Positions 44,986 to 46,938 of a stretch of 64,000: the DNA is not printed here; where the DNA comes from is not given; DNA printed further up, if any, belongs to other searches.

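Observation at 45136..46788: Membrane-anchored A1 aspartic protease with plasmepsin V/BACE-like topology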

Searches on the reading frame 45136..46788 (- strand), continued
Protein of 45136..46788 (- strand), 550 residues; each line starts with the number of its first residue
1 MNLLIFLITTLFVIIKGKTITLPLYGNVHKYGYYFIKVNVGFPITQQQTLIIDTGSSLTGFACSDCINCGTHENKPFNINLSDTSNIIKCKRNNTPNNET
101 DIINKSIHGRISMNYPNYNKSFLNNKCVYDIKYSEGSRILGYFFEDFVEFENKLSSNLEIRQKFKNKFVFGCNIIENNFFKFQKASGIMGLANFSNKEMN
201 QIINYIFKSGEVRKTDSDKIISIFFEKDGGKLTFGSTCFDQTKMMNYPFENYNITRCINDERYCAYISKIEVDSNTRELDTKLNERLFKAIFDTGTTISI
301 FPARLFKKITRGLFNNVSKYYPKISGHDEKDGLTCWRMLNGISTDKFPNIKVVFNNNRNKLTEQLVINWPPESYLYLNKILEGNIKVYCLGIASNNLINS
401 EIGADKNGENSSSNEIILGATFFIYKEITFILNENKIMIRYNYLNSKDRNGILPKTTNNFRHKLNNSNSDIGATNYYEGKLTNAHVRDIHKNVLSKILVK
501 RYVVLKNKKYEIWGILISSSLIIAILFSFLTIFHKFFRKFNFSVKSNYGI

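Call 41: search_protein_representatives(alignment_id=A2)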
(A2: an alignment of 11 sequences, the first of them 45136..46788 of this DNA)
Query: 11 sequences, 543 profile positions. Proteins with E-value up to 0.001 (for the whole library): 4804; up to 1e-10: 2146; up to 1e-30: 425. The best 150 are listed.
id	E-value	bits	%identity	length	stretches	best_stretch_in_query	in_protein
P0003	2.6e-237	805.2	-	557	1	1-540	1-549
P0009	1.1e-198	677.8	-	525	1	3-520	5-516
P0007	2.4e-182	623.8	-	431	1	4-438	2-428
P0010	2.8e-135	468.4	-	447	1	2-464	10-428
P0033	1.5e-116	406.7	-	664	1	4-442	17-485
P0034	5.6e-84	299.1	-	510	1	14-443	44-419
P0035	2.5e-82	293.7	-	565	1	13-434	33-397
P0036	3.2e-81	290.0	-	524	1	15-462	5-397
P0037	4.3e-81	289.6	-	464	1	15-443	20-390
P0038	1.2e-79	284.8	-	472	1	15-443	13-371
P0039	4.5e-79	282.9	-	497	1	16-435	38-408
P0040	8.0e-79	282.1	-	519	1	18-442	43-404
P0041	2.9e-77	277.0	-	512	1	15-437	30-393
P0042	3.8e-77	276.6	-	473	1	19-434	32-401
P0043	2.1e-76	274.1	-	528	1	16-433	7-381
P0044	5.3e-76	272.8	-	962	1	17-434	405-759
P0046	8.0e-76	272.2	-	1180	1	15-443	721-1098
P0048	1.9e-75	271.0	-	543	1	20-433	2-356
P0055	3.6e-73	263.5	-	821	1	15-433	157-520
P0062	2.0e-71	257.7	-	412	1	5-445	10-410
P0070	5.9e-69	249.6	-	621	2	17-226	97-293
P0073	2.3e-68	247.6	-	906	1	15-432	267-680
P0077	1.9e-67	244.6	-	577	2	17-147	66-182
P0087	4.1e-66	240.2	-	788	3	4-265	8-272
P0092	1.2e-64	235.4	-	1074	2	15-228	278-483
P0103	7.0e-63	229.5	-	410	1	11-436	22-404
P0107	3.1e-62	227.4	-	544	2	6-147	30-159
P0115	4.2e-61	223.6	-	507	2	13-227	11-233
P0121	2.9e-60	220.9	-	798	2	5-311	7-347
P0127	2.7e-58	214.4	-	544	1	17-474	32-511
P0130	2.5e-57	211.2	-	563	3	18-277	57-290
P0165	1.2e-48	182.5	-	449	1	5-392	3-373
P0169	2.6e-48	181.4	-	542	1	23-521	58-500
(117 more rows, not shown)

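Call 44: list_cluster_members(proteins=[P0033, P0062, P0103, P0165, P0169, P0087, P0121, P0130, P0044, P0046])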
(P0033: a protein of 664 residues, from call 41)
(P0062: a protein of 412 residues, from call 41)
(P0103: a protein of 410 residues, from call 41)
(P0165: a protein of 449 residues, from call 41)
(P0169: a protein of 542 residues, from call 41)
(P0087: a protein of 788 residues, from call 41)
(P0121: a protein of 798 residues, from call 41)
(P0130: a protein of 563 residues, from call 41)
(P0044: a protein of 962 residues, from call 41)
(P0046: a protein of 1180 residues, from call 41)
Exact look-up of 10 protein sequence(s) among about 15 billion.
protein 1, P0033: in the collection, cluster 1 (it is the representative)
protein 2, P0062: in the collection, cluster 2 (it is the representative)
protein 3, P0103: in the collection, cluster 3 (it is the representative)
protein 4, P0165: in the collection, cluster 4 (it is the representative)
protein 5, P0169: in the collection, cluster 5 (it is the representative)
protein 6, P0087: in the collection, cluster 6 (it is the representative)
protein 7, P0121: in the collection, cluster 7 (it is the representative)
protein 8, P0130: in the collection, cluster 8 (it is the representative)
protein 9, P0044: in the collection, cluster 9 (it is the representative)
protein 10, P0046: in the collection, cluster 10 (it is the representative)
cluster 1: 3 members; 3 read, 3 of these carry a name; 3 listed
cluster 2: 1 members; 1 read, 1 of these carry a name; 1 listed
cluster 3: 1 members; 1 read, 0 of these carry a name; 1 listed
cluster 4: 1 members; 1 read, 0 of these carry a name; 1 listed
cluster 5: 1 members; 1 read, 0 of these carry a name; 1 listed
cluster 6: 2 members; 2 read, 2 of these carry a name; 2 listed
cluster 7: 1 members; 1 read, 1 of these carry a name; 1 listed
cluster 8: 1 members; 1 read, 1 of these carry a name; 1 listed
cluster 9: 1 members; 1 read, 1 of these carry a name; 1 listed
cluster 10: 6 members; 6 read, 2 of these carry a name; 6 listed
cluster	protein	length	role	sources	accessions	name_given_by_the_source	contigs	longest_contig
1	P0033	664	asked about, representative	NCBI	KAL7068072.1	hypothetical protein ACR3K2_15040 [Cryptosporidium serpentis]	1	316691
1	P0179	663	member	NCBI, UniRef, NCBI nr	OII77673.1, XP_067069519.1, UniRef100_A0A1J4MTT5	hypothetical protein cand_014890 [Cryptosporidium andersoni] | Peptidase A1 domain-containing protein n=1 Tax=Cryptosporidium andersoni TaxID=117008 ...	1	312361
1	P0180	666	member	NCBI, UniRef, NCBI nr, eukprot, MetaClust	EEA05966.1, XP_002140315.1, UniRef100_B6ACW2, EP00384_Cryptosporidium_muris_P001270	uncharacterized protein CMU_017180 [Cryptosporidium muris RN66] | Peptidase A1 domain-containing protein n=1 Tax=Cryptosporidium muris (strain RN66) ... | XP_002140315.1 hypothetical protein [Cryptosporidium muris RN66]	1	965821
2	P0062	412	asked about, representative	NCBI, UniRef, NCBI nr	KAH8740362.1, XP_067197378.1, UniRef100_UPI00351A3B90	AT hook motif protein [Cryptosporidium ryanae] | AT hook motif protein n=1 Tax=Cryptosporidium ryanae TaxID=515981 RepID=UPI00351A3B90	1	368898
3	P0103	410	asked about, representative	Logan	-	-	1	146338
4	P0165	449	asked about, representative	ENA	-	-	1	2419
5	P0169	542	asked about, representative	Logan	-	-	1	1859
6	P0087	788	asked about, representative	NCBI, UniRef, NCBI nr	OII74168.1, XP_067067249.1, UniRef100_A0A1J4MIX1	aspartyl protease family protein [Cryptosporidium andersoni] | Aspartyl protease family protein n=1 Tax=Cryptosporidium andersoni TaxID=117008 ...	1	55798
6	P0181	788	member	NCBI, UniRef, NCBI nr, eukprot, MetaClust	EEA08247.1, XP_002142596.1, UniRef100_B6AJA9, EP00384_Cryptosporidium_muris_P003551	eukaryotic aspartyl protease family protein [Cryptosporidium muris RN66] | Eukaryotic aspartyl protease family protein n=1 Tax=Cryptosporidium muris (strain RN66) ... | XP_002142596.1 eukaryotic aspartyl protease family protein [Cryptosporidium muris RN66]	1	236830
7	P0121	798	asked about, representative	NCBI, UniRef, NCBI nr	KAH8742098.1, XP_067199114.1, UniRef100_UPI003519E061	aspartyl (acid) protease [Cryptosporidium ryanae] | aspartyl (acid) protease n=1 Tax=Cryptosporidium ryanae TaxID=515981 RepID=UPI003519E061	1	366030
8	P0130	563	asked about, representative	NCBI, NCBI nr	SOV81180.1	plasmepsin V [Plasmodium sp. gorilla clade G3]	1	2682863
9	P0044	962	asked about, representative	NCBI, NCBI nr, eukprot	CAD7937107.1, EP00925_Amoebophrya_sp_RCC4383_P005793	unnamed protein product [Amoebophrya sp. A25] | GSA25T00005308001.1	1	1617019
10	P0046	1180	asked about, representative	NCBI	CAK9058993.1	Pentatricopeptide repeat-containing protein At2g41720 (Protein EMBRYO DEFECTIVE 2654) ...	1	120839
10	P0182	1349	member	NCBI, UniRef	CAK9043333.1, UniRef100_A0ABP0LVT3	Pentatricopeptide repeat-containing protein At2g41720 (Protein EMBRYO DEFECTIVE 2654) ... | Pentatricopeptide repeat-containing protein At2g41720 (Protein EMBRYO DEFECTIVE 2654) n=2 ...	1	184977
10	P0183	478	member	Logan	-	-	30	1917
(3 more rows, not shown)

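Call 45: find_encoding_contigs(protein=P0010, flank=10000, max_places=3)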
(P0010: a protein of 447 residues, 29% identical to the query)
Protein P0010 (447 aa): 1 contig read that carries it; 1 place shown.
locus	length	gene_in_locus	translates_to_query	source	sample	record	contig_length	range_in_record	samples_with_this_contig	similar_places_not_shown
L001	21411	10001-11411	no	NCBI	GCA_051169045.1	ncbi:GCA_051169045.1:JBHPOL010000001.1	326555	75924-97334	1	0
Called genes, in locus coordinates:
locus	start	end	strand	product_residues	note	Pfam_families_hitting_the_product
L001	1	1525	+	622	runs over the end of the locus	PF05496:RuvB_N (faint), PF00004:AAA, PF07728:AAA_5 (weak)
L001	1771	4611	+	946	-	PF01833:TIG (faint), PF00999:Na_H_Exchanger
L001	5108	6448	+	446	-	-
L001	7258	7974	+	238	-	PF08766:DEK_C (weak)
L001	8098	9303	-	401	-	PF24817:WD40_WDHD1_1st, PF23414:Beta-prop_EML_2, PF24105:Beta-prop_CAF1B_HIR1, PF24782:WD40_MABP1-WDR62_2nd, PF24807:WD40_CDC20-Fz, PF25173:Beta-prop_WDR3_1st, PF24814:WD40_Prp19, PF25175:Beta-prop_WDR5, +26 more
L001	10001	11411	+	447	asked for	PF00026:Asp, PF14543:TAXi_N, PF14541:TAXi_C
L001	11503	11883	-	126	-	PF01423:LSM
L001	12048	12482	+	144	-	PF03870:RNA_pol_Rpb8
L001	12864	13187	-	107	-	PF01283:Ribosomal_S26e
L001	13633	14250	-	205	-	PF00226:DnaJ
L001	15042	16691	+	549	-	-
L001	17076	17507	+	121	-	-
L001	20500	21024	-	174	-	-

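Call 46: find_encoding_contigs(protein=P0033, flank=10000, max_places=3)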
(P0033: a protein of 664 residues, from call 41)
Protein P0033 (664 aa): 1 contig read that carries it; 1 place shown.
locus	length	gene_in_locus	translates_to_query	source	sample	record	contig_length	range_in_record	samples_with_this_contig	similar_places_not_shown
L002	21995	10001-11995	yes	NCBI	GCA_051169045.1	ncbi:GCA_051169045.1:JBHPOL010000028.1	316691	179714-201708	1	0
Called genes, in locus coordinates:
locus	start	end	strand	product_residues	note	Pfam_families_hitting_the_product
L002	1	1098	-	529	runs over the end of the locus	-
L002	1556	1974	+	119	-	PF01984:dsDNA_bind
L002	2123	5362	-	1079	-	PF01602:Adaptin_N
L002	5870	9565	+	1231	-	PF02463:SMC_N, PF13304:AAA_21 (faint), PF13476:AAA_23, PF06470:SMC_hinge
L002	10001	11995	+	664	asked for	PF14543:TAXi_N, PF00026:Asp (weak)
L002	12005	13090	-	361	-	PF03798:TRAM_LAG1_CLN8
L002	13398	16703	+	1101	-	PF10034:Dpy19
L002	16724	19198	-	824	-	-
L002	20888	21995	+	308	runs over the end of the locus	PF01351:RNase_HII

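Call 56: list_cluster_members(proteins=[P0073, P0092, P0070, P0055, P0127, P0115, P0107, P0077, P0103, P0048])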
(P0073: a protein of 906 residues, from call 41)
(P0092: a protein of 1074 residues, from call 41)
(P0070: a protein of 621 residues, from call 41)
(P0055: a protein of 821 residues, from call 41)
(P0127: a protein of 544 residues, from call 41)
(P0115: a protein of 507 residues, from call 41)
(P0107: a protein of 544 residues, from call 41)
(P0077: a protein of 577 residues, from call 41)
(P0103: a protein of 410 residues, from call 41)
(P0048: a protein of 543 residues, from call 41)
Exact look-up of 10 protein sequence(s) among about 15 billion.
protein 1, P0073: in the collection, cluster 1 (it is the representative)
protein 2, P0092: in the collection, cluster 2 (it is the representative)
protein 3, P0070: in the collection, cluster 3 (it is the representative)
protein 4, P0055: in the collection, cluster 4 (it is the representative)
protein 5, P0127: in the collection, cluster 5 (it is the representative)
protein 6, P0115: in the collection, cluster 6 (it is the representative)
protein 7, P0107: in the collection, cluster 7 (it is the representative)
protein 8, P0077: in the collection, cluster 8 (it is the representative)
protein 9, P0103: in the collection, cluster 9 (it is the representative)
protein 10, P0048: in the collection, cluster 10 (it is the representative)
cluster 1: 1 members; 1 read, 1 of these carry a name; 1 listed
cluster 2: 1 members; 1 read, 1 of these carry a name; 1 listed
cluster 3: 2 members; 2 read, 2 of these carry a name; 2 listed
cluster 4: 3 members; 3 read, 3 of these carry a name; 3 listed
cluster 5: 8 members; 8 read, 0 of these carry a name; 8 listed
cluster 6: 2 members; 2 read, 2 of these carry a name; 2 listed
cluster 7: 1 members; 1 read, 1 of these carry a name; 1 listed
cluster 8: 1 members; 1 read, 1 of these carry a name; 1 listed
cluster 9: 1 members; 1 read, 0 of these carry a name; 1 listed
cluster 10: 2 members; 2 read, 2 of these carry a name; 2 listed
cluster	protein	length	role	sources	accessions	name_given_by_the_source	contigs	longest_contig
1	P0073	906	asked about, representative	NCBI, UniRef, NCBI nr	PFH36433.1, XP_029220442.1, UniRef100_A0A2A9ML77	aspartyl protease ASP5 [Besnoitia besnoiti] | Aspartyl protease ASP5 n=1 Tax=Besnoitia besnoiti TaxID=94643 RepID=A0A2A9ML77_BESBE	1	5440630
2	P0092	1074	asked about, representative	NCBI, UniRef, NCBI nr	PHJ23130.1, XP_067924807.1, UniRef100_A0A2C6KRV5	aspartyl protease asp5 [Cystoisospora suis] | Aspartyl protease asp5 n=1 Tax=Cystoisospora suis TaxID=483139 RepID=A0A2C6KRV5_9APIC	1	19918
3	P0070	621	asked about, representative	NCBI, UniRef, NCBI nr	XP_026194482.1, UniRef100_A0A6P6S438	aspartyl protease family protein 1 [Cyclospora cayetanensis] | Aspartyl protease family protein 1 n=1 Tax=Cyclospora cayetanensis TaxID=88456 ...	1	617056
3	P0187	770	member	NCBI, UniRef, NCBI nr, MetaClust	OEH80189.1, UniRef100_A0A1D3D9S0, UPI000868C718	aspartyl protease asp5 [Cyclospora cayetanensis] | Aspartyl protease asp5 n=1 Tax=Cyclospora cayetanensis TaxID=88456 RepID=A0A1D3D9S0_9EIME | status=active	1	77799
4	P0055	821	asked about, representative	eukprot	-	GHVT01016197.1.p1 GENE.GHVT01016197.1~~GHVT01016197.1.p1 ORF type:complete len:822 ...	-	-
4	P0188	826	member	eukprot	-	GHVT01016196.1.p1 GENE.GHVT01016196.1~~GHVT01016196.1.p1 ORF type:complete len:827 ...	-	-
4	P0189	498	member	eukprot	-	GHVT01016219.1.p1 GENE.GHVT01016219.1~~GHVT01016219.1.p1 ORF type:complete len:499 ...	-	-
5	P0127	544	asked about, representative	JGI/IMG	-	-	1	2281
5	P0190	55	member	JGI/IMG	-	-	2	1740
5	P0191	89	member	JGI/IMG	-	-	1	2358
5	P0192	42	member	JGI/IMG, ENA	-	-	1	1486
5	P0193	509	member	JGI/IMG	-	-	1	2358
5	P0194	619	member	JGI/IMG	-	-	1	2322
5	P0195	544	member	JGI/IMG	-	-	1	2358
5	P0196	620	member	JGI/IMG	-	-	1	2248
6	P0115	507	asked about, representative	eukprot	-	GHVH01006352.1.p1 GENE.GHVH01006352.1~~GHVH01006352.1.p1 ORF type:complete len:508 ...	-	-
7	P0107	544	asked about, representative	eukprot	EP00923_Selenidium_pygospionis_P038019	GHVN01066492.1.p1 GENE.GHVN01066492.1~~GHVN01066492.1.p1 ORF type:complete len:545 ...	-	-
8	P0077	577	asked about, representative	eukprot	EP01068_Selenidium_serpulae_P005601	Selendium_serpulae@DN4099_c0_g1_i1.p1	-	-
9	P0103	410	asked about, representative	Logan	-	-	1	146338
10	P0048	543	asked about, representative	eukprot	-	GHVS01068963.1.p1 GENE.GHVS01068963.1~~GHVS01068963.1.p1 ORF type:complete len:544 ...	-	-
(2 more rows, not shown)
